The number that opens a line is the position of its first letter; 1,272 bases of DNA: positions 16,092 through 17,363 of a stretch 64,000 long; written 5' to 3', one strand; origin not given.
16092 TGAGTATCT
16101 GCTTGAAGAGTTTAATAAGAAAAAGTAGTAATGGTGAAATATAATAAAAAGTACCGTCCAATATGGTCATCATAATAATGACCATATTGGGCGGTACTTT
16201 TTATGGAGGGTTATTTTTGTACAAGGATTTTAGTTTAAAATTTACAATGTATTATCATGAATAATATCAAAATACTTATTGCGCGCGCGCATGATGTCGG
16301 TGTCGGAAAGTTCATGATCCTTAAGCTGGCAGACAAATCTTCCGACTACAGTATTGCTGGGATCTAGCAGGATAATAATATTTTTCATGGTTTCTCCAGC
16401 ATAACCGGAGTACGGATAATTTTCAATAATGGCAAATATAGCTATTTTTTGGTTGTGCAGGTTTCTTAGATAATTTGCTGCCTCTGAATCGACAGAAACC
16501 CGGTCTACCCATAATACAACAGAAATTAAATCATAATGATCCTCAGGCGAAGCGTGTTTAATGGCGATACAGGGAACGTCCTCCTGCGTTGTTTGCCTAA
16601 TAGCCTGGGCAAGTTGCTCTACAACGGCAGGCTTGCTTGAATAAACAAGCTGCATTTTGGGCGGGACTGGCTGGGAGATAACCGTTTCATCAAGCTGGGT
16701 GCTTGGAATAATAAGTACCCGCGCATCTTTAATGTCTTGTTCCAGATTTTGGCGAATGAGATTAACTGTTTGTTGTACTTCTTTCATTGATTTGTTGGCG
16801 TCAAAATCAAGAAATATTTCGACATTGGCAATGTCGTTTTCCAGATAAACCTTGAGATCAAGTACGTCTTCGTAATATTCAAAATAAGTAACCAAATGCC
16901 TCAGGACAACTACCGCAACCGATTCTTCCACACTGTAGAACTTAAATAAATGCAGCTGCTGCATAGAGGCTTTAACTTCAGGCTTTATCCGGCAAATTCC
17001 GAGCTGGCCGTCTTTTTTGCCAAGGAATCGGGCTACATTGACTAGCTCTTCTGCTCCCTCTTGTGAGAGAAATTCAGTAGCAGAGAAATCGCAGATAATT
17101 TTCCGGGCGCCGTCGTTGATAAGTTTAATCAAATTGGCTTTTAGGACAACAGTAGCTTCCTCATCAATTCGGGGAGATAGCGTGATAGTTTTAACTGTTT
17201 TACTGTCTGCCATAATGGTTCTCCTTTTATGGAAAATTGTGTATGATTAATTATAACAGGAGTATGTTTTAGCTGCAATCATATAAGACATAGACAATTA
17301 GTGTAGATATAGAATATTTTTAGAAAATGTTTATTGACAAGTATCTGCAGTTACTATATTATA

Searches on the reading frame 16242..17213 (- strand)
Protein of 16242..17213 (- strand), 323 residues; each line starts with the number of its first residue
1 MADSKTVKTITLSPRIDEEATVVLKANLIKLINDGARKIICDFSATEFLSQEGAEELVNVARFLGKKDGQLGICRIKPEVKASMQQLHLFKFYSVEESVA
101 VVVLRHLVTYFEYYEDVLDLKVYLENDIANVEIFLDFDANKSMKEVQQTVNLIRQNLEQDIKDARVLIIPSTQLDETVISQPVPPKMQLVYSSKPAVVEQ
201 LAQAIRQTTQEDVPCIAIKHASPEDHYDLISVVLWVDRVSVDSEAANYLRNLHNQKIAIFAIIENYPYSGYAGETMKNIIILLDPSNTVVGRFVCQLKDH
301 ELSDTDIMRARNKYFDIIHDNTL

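Call 4: search_protein_families(library=pfam, proteins=[window:16242-17213:-], max_evalue=0.1)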
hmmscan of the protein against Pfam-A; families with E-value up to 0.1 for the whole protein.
window:16242-17213:- (323 aa): 3 families
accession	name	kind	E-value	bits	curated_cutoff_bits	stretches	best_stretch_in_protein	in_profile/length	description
PF12641.12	Flavodoxin_3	-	3.6e-20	72.8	27.5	1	189-298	2-112/160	Flavodoxin domain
PF01740.26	STAS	-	2.4e-10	40.6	22.6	1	7-99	10-103/106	STAS domain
PF13466.11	STAS_2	-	0.029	15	29.2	1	10-87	1-77/80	STAS domain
